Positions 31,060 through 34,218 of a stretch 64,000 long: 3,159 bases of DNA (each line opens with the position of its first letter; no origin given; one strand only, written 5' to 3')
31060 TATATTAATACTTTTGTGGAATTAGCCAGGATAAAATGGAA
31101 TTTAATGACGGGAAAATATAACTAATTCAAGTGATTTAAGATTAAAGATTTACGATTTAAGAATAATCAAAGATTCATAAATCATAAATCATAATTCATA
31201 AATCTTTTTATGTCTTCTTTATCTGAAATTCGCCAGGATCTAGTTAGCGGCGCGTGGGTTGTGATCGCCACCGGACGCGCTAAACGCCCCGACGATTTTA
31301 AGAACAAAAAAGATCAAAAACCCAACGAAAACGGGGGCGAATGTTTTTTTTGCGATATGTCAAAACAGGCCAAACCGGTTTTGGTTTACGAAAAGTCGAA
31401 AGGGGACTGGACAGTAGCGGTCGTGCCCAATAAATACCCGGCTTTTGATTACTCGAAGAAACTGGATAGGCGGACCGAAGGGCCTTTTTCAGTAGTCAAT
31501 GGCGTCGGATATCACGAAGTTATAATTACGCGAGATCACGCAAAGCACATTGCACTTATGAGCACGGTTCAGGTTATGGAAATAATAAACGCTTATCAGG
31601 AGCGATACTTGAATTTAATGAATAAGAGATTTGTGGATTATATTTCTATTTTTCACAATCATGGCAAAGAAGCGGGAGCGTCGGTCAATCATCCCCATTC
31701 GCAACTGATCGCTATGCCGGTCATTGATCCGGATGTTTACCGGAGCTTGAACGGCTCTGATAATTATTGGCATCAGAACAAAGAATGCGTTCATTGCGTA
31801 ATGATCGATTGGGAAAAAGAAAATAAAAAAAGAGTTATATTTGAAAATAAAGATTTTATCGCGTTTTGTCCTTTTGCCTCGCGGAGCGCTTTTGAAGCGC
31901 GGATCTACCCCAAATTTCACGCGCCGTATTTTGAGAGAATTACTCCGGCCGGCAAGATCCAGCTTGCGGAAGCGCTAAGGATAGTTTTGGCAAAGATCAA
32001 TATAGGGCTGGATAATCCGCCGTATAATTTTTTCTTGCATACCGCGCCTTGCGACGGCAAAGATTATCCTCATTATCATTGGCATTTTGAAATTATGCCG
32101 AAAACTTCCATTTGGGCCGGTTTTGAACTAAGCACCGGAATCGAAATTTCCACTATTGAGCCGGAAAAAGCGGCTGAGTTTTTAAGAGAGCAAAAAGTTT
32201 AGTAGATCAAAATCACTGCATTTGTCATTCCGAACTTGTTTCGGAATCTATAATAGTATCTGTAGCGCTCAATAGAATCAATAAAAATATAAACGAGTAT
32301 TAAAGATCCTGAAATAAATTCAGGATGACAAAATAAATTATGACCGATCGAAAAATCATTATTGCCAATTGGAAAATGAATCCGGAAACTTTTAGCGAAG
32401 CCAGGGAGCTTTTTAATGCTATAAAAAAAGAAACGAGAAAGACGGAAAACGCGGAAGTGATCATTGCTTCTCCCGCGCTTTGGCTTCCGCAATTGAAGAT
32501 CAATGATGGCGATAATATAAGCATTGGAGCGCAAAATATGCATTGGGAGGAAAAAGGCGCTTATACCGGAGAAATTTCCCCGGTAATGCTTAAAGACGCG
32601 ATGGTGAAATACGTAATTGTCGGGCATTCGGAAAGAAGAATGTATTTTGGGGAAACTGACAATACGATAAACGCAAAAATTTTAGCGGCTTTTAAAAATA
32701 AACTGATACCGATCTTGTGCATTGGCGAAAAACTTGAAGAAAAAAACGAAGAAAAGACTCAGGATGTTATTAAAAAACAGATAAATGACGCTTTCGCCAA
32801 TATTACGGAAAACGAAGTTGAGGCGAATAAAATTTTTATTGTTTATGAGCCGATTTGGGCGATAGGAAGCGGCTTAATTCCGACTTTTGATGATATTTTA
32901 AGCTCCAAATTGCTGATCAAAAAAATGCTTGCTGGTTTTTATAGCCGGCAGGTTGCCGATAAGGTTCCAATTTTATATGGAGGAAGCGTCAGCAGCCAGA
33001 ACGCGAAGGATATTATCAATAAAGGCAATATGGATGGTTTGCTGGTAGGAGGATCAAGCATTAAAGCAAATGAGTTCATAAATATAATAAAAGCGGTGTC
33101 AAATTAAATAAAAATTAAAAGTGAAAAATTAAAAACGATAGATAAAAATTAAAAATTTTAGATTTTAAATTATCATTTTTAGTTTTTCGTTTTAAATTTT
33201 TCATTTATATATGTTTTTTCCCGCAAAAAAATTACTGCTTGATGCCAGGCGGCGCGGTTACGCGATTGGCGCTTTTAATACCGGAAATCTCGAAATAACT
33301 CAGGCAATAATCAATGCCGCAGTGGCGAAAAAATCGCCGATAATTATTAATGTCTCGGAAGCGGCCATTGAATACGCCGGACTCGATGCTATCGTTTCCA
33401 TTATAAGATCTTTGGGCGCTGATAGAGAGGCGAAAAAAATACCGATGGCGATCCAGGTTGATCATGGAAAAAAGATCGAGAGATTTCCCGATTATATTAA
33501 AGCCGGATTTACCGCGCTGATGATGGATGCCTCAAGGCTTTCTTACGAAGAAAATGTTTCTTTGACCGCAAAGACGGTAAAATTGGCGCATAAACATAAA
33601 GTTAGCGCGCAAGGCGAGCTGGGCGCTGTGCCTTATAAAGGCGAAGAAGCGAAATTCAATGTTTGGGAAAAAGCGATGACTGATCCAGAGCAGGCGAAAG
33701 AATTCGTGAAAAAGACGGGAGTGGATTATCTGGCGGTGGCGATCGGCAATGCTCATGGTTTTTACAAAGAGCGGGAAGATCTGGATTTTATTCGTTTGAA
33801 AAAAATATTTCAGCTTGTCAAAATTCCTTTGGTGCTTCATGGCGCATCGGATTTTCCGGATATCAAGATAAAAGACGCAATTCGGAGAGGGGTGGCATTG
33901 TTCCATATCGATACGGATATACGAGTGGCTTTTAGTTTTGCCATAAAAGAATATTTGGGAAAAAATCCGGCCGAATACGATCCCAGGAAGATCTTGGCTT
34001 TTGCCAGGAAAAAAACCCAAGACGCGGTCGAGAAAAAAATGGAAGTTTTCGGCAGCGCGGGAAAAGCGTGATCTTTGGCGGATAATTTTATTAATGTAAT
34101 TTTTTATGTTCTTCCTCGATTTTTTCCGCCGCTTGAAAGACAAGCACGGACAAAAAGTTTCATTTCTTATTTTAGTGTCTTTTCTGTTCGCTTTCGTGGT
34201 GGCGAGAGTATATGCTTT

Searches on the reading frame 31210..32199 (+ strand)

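Call 64: search_protein_families(library=pfam, proteins=[window:31210-32199:+], max_evalue=0.01)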
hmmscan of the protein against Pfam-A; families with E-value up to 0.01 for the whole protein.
window:31210-32199:+ (330 aa): 6 families
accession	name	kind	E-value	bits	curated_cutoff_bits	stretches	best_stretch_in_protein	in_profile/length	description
PF01087.27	GalP_UDP_transf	-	6.5e-13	49.9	22.1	1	6-168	13-179/184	Galactose-1-phosphate uridyl transferase, N-terminal domain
PF16268.10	DUF4921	-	1.4e-12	47.7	28.5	1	137-322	216-390/425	Domain of unknown function (DUF4921)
PF01230.28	HIT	-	9.4e-09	36.3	21.5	1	203-292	2-91/98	HIT domain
PF16285.10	DUF4931_N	-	3.6e-05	24.3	24.1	1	103-169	54-121/124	Domain of unknown function (DUF4931) N-terminal domain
PF19327.4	Ap4A_phos_N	-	0.00014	21.9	23.1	1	99-173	101-164/177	Ap4A phosphorylase N-terminal domain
PF02744.22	GalP_UDP_tr_C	-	0.00048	20.3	29.2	1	185-295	7-119/165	Galactose-1-phosphate uridyl transferase, C-terminal domain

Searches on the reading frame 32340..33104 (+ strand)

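Call 64: search_protein_families(library=pfam, proteins=[window:32340-33104:+], max_evalue=0.01)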
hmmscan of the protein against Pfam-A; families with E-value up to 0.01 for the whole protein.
window:32340-33104:+ (255 aa): 1 family
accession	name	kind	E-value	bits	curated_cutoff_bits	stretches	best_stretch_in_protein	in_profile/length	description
PF00121.24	TIM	-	4e-84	282.4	20.1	1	5-252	1-244/245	Triosephosphate isomerase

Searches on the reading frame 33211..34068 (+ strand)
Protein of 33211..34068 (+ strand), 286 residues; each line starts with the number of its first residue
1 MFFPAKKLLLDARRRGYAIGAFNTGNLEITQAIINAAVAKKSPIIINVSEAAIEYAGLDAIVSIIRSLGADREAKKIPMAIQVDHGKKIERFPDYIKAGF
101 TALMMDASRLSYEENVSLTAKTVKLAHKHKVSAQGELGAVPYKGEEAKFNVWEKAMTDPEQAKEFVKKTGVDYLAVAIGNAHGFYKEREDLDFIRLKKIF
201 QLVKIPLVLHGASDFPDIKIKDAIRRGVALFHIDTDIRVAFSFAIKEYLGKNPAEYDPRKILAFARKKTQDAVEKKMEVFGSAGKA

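Call 64: search_protein_families(library=pfam, proteins=[window:33211-34068:+], max_evalue=0.01)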
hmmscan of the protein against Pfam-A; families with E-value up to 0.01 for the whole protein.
window:33211-34068:+ (286 aa): 1 family
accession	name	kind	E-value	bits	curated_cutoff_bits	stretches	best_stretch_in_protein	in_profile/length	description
PF01116.26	F_bP_aldolase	-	2e-87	293.7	25.5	1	5-285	3-277/277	Fructose-bisphosphate aldolase class-II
